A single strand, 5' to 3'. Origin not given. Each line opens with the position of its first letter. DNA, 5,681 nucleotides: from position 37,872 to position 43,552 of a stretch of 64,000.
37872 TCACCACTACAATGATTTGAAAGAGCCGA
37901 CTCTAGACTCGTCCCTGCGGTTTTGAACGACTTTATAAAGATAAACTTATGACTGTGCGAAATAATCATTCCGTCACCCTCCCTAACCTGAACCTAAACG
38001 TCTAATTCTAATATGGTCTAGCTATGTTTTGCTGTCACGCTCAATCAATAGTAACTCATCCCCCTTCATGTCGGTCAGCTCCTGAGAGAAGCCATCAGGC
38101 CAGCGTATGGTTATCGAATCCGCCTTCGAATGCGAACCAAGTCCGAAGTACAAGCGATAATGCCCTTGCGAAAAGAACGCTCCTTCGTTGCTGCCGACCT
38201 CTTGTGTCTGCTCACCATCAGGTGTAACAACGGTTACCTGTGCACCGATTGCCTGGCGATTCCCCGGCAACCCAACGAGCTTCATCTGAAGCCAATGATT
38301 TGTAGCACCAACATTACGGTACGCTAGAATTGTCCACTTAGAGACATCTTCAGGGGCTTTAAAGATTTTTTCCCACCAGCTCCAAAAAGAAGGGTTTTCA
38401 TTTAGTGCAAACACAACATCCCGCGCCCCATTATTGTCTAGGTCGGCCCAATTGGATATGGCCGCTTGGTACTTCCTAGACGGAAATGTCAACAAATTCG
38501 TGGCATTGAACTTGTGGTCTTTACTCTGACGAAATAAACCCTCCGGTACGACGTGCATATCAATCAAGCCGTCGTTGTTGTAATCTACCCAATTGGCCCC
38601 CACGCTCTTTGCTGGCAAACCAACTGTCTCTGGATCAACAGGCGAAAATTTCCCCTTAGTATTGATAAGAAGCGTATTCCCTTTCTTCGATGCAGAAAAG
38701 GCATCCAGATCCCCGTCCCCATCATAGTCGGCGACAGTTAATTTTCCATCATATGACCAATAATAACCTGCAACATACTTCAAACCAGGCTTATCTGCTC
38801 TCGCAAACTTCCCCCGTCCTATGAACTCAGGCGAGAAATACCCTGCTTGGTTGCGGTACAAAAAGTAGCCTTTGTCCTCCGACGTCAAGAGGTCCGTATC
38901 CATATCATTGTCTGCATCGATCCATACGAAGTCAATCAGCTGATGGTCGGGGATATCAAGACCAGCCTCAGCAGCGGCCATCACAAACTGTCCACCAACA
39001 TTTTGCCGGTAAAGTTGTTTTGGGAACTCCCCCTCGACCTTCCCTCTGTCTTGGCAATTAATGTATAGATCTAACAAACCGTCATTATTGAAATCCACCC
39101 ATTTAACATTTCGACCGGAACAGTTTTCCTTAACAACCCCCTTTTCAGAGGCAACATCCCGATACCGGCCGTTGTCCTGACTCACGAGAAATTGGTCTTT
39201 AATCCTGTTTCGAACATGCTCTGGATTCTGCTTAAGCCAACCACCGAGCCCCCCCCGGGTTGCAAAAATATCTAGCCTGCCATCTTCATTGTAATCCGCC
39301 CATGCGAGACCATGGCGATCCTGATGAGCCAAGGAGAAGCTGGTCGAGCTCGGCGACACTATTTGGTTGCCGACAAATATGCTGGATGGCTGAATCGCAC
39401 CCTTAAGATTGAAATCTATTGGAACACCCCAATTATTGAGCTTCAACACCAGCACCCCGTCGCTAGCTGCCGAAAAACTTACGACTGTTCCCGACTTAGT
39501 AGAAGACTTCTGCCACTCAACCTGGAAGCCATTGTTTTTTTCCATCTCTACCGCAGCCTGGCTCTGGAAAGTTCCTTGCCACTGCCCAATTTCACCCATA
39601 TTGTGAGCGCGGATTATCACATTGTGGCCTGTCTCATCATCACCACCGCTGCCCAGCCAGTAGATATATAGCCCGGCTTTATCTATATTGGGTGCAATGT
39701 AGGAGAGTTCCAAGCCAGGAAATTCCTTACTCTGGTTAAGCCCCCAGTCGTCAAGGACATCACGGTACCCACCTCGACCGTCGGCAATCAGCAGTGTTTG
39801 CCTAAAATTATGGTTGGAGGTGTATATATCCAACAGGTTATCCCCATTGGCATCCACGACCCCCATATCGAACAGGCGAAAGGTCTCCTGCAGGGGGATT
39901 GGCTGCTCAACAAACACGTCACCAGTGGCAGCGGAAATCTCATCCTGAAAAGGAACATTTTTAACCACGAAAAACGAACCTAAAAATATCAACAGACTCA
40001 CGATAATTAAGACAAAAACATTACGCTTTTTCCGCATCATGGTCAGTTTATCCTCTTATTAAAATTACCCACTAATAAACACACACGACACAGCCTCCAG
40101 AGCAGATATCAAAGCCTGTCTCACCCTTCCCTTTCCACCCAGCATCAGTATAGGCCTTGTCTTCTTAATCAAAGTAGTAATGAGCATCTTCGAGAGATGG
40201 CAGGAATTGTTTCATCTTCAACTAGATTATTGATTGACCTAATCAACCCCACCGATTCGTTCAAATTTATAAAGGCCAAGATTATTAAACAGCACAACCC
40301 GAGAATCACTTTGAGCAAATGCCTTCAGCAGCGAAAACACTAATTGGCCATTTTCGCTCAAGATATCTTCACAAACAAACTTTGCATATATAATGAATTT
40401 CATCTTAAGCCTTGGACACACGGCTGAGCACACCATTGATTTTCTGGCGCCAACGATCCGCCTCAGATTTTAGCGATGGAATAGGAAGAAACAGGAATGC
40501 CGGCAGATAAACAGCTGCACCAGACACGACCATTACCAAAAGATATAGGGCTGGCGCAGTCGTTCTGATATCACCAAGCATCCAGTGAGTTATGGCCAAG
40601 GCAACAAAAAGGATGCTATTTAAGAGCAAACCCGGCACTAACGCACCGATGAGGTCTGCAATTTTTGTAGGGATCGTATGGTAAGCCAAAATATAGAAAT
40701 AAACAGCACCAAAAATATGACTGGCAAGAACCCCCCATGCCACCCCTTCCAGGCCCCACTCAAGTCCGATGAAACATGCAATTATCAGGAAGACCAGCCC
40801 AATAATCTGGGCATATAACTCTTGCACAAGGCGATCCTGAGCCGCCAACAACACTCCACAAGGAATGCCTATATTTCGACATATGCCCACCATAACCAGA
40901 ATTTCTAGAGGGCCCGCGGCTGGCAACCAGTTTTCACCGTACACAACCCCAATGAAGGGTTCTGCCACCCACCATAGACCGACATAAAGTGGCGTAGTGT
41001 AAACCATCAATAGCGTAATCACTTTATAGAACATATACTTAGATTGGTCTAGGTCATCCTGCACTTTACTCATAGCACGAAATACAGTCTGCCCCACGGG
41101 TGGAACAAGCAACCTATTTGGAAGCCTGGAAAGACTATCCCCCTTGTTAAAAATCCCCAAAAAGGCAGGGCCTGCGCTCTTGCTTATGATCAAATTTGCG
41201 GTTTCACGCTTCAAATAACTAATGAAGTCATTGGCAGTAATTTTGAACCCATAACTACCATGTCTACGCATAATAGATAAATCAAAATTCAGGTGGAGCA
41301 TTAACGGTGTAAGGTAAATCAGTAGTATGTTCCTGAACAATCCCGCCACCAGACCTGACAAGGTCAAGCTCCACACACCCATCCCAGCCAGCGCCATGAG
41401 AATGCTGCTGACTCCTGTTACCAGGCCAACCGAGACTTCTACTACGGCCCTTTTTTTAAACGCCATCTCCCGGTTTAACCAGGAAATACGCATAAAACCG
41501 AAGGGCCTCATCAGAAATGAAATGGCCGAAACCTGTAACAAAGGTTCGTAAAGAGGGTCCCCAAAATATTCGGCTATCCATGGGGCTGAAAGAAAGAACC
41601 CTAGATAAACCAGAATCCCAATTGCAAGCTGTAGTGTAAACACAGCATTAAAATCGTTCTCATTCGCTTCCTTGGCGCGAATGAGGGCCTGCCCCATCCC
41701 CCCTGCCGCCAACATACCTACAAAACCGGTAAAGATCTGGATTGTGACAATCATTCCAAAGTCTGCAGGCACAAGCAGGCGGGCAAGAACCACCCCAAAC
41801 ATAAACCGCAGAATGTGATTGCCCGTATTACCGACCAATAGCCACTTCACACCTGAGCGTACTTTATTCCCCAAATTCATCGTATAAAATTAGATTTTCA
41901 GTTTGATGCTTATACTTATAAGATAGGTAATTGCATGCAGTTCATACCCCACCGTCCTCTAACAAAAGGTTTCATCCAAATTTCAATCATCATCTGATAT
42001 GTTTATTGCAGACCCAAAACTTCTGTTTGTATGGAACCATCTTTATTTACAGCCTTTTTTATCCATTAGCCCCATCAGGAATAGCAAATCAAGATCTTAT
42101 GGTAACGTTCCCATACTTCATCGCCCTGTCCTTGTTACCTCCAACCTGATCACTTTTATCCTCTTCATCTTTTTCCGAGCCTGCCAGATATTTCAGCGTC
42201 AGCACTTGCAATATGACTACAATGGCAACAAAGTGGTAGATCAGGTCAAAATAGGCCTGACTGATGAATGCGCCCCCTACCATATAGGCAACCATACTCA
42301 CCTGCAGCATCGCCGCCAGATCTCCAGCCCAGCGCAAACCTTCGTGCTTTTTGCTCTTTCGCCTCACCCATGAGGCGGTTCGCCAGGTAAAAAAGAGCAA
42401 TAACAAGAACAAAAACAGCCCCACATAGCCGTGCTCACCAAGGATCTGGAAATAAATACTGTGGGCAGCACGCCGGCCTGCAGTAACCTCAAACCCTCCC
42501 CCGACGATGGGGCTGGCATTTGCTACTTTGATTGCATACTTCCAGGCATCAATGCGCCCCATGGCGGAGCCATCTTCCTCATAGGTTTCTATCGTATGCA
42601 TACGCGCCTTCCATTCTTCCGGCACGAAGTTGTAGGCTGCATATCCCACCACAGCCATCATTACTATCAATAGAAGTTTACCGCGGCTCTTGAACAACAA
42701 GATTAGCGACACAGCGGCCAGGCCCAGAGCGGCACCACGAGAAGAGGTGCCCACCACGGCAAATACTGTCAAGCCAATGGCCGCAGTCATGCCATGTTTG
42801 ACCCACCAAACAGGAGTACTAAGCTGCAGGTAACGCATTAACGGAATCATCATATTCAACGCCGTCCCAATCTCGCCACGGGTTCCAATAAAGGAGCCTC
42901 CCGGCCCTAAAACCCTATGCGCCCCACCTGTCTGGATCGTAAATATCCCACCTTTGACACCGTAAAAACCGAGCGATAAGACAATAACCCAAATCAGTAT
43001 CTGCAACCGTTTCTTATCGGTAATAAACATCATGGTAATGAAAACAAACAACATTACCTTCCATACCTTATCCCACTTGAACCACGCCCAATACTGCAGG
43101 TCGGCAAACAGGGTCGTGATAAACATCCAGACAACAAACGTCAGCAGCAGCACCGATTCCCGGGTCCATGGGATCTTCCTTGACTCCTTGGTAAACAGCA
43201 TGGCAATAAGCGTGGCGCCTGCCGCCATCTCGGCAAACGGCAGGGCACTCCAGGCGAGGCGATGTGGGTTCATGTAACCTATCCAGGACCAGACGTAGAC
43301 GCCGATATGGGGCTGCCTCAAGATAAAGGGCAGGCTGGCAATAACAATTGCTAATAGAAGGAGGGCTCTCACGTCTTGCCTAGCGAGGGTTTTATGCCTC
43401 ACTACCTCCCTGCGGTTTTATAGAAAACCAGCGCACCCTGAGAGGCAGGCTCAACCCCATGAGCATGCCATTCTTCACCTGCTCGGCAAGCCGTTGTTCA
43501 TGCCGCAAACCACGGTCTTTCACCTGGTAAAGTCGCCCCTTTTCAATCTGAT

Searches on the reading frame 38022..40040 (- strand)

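Call 8: search_protein_families(library=pfam, proteins=[window:38022-40040:-], max_evalue=0.001)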
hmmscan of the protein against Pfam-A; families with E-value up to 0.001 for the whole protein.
window:38022-40040:- (672 aa): 2 families
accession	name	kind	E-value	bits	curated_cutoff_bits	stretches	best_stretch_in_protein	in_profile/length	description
PF13517.12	FG-GAP_3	-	1.2e-26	93.5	26.9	2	438-495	1-59/61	FG-GAP-like repeat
PF07593.17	UnbV_ASPIC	-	6.5e-20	71.2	23.4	1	597-663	1-66/68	ASPIC and UnbV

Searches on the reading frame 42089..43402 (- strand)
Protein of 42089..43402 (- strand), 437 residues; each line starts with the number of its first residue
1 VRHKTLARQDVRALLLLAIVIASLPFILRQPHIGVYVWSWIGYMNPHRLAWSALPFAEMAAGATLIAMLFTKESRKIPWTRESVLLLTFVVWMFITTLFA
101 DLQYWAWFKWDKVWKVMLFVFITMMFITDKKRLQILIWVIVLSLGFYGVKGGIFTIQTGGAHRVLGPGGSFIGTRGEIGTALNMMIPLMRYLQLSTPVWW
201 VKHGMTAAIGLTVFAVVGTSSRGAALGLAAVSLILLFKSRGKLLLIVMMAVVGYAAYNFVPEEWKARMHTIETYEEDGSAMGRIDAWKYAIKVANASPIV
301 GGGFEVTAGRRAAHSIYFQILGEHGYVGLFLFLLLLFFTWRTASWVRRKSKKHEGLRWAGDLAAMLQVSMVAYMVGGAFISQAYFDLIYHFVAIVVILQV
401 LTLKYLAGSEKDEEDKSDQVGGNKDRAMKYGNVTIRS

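Call 34: search_protein_families(library=pfam, proteins=[window:42089-43402:-], max_evalue=0.001)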
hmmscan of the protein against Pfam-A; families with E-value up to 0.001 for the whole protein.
window:42089-43402:- (437 aa): 2 families
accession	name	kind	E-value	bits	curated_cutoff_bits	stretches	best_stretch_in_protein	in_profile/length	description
PF19358.4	DUF5935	-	1.2e-24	87.8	23.6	1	12-163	2-156/193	Family of unknown function (DUF5935)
PF04932.20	Wzy_C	-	9.2e-18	64.9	31.7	1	208-333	2-149/149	O-Antigen ligase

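Call 63: search_protein_families(library=ncbifam, proteins=[window:42089-43402:-], max_evalue=0.00001)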
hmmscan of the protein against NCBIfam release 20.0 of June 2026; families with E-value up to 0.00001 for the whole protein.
window:42089-43402:- (437 aa): 2 families
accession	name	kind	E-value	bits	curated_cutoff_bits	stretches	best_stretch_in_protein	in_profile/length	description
TIGR03097.1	PEP_O_lig_1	hypoth_equivalog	5.9e-136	453.6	188.1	1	12-399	1-404/408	putative O-glycosylation ligase, exosortase A system-associated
NF058641.1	TfpM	equivalog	9.8e-07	28.2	600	1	215-349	180-317/421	O-linking oligosaccharyltransferase TfpM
